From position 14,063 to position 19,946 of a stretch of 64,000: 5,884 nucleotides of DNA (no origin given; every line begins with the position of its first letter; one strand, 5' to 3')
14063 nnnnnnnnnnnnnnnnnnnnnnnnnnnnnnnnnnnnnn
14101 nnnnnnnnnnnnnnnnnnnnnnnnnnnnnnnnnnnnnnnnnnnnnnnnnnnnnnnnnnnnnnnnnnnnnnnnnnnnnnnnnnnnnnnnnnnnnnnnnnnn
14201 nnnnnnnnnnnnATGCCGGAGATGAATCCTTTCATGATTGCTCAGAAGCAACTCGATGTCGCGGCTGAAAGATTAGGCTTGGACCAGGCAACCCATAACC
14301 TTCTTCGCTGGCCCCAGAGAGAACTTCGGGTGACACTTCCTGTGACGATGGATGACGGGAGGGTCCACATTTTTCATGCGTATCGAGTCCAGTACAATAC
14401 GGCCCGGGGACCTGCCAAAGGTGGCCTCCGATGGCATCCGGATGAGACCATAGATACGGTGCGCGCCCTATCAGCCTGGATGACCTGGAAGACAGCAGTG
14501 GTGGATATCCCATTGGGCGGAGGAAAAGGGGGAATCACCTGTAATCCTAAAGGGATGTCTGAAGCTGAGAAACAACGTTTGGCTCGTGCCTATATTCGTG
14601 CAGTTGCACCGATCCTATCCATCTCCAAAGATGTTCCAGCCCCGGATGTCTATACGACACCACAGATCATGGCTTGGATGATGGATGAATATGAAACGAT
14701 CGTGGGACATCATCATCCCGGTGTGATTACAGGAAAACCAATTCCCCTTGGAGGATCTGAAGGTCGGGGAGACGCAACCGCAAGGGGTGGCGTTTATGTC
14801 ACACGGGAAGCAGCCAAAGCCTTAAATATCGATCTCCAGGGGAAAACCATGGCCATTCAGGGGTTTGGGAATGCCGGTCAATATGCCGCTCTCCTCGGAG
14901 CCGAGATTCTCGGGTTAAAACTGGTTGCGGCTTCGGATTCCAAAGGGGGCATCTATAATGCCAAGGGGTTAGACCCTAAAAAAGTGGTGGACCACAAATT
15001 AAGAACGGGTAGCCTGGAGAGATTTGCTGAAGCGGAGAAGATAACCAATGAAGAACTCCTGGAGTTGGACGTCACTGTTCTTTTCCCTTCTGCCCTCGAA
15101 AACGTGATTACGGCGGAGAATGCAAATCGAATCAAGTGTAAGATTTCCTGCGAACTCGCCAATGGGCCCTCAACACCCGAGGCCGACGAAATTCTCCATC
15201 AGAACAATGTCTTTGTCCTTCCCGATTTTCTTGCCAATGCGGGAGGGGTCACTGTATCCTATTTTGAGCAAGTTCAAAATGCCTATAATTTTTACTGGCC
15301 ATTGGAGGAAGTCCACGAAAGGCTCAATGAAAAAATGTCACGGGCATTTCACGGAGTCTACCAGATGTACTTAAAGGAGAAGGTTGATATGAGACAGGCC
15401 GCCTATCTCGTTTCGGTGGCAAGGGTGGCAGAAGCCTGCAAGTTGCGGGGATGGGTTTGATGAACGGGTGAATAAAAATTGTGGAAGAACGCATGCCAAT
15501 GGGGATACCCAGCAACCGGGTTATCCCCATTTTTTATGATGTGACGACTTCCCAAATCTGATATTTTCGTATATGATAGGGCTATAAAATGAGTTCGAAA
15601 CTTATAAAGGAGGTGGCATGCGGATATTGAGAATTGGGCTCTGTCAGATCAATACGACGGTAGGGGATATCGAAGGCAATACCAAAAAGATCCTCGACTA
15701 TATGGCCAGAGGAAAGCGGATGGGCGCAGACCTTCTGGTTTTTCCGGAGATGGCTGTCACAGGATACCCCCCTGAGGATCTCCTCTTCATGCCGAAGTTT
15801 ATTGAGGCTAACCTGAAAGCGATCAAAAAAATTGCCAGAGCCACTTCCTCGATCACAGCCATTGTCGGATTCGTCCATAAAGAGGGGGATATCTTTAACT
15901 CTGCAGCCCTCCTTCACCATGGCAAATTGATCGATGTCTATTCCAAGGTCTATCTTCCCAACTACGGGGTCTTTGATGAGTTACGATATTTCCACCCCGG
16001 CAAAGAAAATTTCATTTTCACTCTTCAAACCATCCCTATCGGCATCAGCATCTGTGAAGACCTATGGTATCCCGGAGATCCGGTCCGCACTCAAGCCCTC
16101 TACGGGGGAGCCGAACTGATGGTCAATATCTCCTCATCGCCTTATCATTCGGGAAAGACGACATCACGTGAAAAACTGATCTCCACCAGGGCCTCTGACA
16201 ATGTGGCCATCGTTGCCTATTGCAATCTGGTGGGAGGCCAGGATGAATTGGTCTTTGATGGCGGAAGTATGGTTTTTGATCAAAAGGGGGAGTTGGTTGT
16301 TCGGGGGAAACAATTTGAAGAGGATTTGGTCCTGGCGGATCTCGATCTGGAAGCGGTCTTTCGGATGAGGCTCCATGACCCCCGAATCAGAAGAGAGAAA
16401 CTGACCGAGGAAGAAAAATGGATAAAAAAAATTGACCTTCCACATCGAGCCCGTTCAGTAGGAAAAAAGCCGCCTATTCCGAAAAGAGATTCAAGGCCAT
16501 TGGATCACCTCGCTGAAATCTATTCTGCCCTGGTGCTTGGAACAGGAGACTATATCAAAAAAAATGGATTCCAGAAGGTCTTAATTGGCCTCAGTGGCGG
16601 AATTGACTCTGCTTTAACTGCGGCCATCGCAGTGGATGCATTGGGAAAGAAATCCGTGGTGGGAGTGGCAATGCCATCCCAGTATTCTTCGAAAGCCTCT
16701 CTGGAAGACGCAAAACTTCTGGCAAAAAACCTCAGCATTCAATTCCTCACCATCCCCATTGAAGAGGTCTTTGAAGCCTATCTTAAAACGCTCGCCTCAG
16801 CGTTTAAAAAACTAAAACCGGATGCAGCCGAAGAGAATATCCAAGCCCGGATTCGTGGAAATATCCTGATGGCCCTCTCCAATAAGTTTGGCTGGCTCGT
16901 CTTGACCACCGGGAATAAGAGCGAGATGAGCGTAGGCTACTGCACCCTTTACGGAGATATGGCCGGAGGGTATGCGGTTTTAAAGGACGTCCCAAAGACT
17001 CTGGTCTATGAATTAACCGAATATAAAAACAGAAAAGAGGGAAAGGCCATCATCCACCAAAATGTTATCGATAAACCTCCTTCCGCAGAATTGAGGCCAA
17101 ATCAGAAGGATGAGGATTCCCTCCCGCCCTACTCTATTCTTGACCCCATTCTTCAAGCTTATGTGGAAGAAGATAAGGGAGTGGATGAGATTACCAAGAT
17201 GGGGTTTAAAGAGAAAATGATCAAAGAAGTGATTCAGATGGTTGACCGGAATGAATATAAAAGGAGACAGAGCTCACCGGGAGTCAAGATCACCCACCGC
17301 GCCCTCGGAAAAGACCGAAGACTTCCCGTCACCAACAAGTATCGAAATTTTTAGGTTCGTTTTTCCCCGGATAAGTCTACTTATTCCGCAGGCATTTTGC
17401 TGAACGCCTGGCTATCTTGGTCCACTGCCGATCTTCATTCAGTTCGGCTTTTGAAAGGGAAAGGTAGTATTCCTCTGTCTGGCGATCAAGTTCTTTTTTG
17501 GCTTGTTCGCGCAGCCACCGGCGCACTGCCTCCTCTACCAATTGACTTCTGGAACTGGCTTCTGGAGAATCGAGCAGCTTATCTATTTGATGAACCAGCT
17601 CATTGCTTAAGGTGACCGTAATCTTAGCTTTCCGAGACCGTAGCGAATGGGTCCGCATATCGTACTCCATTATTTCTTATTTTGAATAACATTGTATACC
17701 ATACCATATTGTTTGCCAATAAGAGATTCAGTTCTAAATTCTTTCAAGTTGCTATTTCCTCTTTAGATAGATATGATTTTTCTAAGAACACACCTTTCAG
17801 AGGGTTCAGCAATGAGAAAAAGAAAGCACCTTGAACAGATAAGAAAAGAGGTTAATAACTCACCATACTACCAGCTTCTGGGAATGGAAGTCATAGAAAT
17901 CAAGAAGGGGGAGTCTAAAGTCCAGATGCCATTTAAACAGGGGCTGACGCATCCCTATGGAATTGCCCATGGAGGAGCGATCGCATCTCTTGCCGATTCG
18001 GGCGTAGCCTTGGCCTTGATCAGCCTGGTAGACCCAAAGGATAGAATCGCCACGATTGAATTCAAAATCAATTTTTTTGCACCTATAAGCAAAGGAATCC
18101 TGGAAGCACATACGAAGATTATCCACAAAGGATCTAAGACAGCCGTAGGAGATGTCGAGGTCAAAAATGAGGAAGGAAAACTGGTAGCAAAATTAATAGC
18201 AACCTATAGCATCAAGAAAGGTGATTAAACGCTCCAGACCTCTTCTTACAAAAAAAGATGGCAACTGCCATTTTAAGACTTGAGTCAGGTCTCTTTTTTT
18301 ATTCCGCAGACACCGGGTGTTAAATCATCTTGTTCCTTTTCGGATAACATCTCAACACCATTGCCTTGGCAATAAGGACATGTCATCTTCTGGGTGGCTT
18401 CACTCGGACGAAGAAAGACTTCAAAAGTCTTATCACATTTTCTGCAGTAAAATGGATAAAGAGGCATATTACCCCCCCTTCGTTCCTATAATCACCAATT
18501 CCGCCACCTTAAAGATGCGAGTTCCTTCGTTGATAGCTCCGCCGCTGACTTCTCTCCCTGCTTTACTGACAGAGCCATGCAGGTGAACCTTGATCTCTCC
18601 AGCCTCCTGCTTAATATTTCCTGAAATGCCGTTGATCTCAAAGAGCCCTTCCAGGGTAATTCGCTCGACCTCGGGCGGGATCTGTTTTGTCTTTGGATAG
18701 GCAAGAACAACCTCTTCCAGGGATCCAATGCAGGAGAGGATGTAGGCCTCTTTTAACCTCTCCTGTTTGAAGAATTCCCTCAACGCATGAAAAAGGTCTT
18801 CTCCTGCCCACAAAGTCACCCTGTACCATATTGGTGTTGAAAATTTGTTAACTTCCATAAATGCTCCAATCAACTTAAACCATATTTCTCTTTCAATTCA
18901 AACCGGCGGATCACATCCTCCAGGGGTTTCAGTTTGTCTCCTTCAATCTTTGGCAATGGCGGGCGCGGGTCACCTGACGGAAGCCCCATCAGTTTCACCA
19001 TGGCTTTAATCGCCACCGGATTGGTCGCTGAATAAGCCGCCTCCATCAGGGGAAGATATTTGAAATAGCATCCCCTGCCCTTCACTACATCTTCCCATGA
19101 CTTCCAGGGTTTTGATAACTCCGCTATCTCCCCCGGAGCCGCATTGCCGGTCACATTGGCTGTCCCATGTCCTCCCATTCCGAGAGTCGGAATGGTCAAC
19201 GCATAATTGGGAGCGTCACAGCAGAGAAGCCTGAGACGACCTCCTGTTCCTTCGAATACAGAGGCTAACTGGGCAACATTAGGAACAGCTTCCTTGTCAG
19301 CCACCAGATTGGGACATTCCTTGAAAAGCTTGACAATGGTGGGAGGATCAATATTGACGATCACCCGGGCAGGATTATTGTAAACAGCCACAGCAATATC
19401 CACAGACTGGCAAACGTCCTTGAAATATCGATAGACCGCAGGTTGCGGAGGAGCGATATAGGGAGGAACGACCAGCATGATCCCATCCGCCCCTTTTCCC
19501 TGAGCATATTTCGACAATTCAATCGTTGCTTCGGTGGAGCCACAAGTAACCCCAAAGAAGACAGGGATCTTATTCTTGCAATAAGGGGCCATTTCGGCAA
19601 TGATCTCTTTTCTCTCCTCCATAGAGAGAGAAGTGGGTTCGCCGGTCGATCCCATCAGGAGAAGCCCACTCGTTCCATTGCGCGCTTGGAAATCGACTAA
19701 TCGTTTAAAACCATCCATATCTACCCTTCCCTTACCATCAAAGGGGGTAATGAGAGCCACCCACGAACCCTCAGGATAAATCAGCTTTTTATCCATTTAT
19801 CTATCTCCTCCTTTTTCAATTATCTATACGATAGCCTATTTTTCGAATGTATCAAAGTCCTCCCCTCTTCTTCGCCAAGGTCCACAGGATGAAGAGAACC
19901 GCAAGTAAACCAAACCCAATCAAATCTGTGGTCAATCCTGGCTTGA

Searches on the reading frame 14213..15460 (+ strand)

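Call 38: search_protein_families(library=pfam, proteins=[window:14213-15460:+], max_evalue=0.00001)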
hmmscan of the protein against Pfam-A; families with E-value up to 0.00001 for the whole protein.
window:14213-15460:+ (415 aa): 2 families
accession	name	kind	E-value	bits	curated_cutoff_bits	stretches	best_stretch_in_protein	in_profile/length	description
PF00208.27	ELFV_dehydrog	-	1.4e-78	264.4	23.4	1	180-413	1-241/241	Glutamate/Leucine/Phenylalanine/Valine dehydrogenase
PF02812.23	ELFV_dehydrog_N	-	6.6e-53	178.3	25.3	1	34-161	1-128/129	Glu/Leu/Phe/Val dehydrogenase, dimerisation domain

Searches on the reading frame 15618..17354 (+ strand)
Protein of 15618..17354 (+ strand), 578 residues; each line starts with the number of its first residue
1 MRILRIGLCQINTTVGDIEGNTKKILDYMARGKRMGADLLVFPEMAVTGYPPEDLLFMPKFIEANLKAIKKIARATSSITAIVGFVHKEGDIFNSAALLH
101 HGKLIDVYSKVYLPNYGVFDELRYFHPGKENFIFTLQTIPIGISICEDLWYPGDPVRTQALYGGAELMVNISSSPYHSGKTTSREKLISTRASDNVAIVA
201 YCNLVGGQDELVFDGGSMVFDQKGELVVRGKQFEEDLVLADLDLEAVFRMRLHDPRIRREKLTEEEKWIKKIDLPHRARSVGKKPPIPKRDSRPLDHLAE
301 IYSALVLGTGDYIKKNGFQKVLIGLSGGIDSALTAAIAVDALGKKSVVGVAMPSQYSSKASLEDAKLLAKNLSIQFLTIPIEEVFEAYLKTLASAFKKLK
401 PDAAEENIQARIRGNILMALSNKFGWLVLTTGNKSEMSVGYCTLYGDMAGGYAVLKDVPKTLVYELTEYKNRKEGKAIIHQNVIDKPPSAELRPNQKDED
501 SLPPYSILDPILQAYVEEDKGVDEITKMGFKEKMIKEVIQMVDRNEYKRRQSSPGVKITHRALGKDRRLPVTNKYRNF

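Call 38: search_protein_families(library=pfam, proteins=[window:15618-17354:+], max_evalue=0.00001)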
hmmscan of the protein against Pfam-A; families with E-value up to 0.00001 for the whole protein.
window:15618-17354:+ (578 aa): 2 families
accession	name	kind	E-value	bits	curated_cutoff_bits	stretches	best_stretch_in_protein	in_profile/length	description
PF02540.23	NAD_synthase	-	1.8e-75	253.6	21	1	303-551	3-241/242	NAD synthase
PF00795.27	CN_hydrolase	-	3.8e-34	118.6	23.2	1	5-247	1-251/256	Carbon-nitrogen hydrolase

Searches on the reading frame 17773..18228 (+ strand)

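Call 39: search_protein_families(library=pfam, proteins=[window:17773-18228:+], max_evalue=0.00001)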
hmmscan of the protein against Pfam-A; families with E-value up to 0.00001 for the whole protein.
window:17773-18228:+ (151 aa): 3 families
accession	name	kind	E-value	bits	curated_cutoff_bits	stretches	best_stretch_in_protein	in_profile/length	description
PF03061.28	4HBT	-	4.1e-17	62.7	20.6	1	62-139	1-79/79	Thioesterase superfamily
PF14539.12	DUF4442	-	6.1e-07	30.1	25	1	29-143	12-128/132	Domain of unknown function (DUF4442)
PF13622.12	4HBT_3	-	7.3e-06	26.6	24.3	0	61-145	7-82/83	Acyl-CoA thioesterase N-terminal domain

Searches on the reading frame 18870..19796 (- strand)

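Call 39: search_protein_families(library=pfam, proteins=[window:18870-19796:-], max_evalue=0.00001)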
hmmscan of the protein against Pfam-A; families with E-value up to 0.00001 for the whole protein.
window:18870-19796:- (308 aa): 1 family
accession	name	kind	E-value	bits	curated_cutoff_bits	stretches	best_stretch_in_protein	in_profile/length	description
PF00701.28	DHDPS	-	3.7e-56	190.4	22.1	1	9-296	3-286/289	Dihydrodipicolinate synthetase family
